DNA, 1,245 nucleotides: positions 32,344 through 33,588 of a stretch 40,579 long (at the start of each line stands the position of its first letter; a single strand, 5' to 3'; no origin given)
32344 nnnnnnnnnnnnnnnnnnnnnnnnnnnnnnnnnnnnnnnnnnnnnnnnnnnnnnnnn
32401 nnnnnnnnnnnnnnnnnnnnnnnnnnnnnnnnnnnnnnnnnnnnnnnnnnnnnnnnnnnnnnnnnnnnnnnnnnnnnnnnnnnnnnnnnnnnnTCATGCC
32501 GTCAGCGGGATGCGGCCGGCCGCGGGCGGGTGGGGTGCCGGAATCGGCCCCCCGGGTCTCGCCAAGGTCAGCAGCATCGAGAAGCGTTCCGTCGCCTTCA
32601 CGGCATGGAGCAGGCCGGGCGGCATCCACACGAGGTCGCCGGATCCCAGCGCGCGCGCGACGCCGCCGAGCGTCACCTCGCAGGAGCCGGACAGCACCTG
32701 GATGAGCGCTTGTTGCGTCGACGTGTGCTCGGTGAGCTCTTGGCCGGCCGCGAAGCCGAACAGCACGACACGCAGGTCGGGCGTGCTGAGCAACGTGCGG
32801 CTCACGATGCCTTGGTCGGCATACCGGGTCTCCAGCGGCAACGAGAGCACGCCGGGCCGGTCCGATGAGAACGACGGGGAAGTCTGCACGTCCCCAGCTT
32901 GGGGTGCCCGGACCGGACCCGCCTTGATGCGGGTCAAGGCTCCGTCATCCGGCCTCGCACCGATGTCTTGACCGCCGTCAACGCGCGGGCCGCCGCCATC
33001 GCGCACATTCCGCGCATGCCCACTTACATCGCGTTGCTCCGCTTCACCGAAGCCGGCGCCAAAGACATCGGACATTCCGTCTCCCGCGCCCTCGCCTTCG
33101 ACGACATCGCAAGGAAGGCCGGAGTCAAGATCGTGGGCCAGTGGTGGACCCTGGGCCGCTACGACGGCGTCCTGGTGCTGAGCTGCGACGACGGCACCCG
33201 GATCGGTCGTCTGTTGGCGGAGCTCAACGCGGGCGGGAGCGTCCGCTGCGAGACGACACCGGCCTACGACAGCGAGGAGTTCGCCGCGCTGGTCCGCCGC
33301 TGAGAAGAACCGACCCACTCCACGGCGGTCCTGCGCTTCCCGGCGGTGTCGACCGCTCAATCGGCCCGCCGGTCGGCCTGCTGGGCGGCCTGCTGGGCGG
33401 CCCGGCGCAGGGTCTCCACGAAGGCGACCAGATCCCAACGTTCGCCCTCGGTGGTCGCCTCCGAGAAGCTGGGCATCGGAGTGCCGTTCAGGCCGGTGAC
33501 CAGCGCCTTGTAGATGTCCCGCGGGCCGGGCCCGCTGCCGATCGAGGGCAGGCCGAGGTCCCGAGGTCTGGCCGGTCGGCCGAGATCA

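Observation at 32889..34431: Three Crp/Fnr-type boxes, each centred exactly 41.5 bp upstream of a start codon: an apparently leaderless class-II regulon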

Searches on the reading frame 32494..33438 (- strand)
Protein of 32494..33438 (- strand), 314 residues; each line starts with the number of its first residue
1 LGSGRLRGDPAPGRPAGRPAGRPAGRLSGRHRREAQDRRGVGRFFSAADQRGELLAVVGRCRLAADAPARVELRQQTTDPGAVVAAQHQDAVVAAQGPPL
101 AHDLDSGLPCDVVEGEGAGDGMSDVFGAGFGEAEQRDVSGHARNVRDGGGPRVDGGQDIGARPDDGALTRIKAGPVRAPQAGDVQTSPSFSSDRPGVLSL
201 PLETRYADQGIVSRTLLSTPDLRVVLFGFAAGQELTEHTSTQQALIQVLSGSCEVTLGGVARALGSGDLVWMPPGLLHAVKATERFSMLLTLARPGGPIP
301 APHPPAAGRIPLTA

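Call 6: search_protein_families(library=pfam, proteins=[window:32494-33438:-], max_evalue=0.01)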
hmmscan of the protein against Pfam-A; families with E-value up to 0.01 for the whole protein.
window:32494-33438:- (314 aa): 3 families
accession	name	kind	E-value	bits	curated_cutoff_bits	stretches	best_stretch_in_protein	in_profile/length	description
PF07883.17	Cupin_2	-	9.9e-09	35.2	27.2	1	226-284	2-60/70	Cupin domain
PF05899.18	Cupin_3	-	6.5e-06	26.2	23.5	1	241-283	24-67/74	EutQ-like cupin domain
PF02311.25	AraC_binding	-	1.8e-05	24.9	21.1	1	233-284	14-65/135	AraC-like ligand binding domain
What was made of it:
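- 32494..32889 (-): Cupin gene (131 aa), starting at GTG 32889. It is the first gene of the cupin-nirK-nirV-senC unit and the inferred leaderless cistron. Pfam Cupin_2 (call 6).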

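Call 7: search_protein_families(library=ncbifam, proteins=[window:32494-33438:-], max_evalue=0.01)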
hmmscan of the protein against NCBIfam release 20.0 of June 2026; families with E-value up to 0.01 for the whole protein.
window:32494-33438:- (314 aa): 0 families
